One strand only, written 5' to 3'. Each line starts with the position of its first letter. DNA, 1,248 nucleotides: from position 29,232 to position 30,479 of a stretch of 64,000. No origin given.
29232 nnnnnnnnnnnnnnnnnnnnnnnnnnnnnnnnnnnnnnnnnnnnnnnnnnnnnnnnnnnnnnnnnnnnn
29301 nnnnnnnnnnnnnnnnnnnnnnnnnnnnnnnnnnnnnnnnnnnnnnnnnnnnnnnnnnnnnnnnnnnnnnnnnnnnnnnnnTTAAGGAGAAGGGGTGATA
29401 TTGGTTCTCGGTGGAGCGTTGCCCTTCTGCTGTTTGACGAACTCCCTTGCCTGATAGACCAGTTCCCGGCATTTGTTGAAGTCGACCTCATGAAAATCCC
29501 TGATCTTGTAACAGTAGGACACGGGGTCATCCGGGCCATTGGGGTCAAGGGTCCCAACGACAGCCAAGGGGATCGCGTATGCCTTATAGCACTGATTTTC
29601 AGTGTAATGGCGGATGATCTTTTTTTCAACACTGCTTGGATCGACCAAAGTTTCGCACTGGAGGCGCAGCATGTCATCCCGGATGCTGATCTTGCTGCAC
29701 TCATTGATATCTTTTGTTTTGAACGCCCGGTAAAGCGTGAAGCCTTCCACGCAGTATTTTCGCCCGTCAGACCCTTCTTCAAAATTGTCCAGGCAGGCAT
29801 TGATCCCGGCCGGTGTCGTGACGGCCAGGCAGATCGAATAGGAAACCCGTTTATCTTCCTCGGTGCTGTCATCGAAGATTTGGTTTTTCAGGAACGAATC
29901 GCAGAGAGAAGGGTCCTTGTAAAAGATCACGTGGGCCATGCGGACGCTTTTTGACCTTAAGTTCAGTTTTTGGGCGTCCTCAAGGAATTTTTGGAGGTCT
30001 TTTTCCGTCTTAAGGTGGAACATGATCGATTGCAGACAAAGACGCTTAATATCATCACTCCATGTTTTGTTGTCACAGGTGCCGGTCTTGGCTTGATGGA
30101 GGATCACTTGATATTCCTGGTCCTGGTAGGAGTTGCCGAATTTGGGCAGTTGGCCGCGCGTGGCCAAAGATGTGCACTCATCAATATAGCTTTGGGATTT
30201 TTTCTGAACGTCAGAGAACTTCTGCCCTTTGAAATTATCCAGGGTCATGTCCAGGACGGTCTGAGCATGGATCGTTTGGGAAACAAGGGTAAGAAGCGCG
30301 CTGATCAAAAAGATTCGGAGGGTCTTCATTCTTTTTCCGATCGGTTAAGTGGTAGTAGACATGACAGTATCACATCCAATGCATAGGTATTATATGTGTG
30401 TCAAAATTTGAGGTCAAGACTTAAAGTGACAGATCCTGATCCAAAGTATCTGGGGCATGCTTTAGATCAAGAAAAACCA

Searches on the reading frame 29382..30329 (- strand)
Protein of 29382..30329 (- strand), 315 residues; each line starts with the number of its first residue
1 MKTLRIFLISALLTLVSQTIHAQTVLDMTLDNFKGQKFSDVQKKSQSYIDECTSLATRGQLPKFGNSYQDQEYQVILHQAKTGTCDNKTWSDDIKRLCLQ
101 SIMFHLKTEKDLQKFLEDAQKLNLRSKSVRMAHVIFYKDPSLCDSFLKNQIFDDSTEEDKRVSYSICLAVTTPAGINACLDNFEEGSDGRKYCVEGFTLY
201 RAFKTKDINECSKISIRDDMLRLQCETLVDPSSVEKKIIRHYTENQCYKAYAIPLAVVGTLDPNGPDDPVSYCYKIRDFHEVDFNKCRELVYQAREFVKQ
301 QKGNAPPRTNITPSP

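Call 15: search_protein_families(library=ncbifam, proteins=[window:29382-30329:-], max_evalue=10)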
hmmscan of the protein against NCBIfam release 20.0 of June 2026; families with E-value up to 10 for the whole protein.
window:29382-30329:- (315 aa): 0 families

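Call 24: search_protein_families(library=pfam, proteins=[window:29382-30329:-], max_evalue=0.01)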
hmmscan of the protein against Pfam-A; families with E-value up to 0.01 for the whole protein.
window:29382-30329:- (315 aa): 0 families

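Call 76: predict_structure(protein=window:29382-30260:-)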
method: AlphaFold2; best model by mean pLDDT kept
length: 292 residues; sequences in the alignment: 1
mean_pLDDT: 57.0   pTM: 0.44
mean pLDDT of the five models: 57.0, 48.6, 39.6, 36.7, 31.3
residues with pLDDT >= 90: 0; 70-90: 42; 50-70: 175; < 50: 75
segments of 3 or more residues with pLDDT < 50: 1-9, 38-47, 103-114, 127-129, 229-244, 252-260, 281-292
pLDDT, mean of each block of 10 residues (from residue 1): 42 53 55 51 45 61 62 62 62 62 47 54 54 60 62 76 75 75 80 60 65 58 52 46 49 45 57 53 34 33
secondary structure, 60 per line:
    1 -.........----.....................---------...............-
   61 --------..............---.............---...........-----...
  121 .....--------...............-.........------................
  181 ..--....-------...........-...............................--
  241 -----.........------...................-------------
elements in order: H2-10 H15-35 H45-59 H69-82 H86-98 H102-112 H118-125 H134-148 H150-158 H165-182 H185-188 H196-206 H208-238 H246-254 H261-279
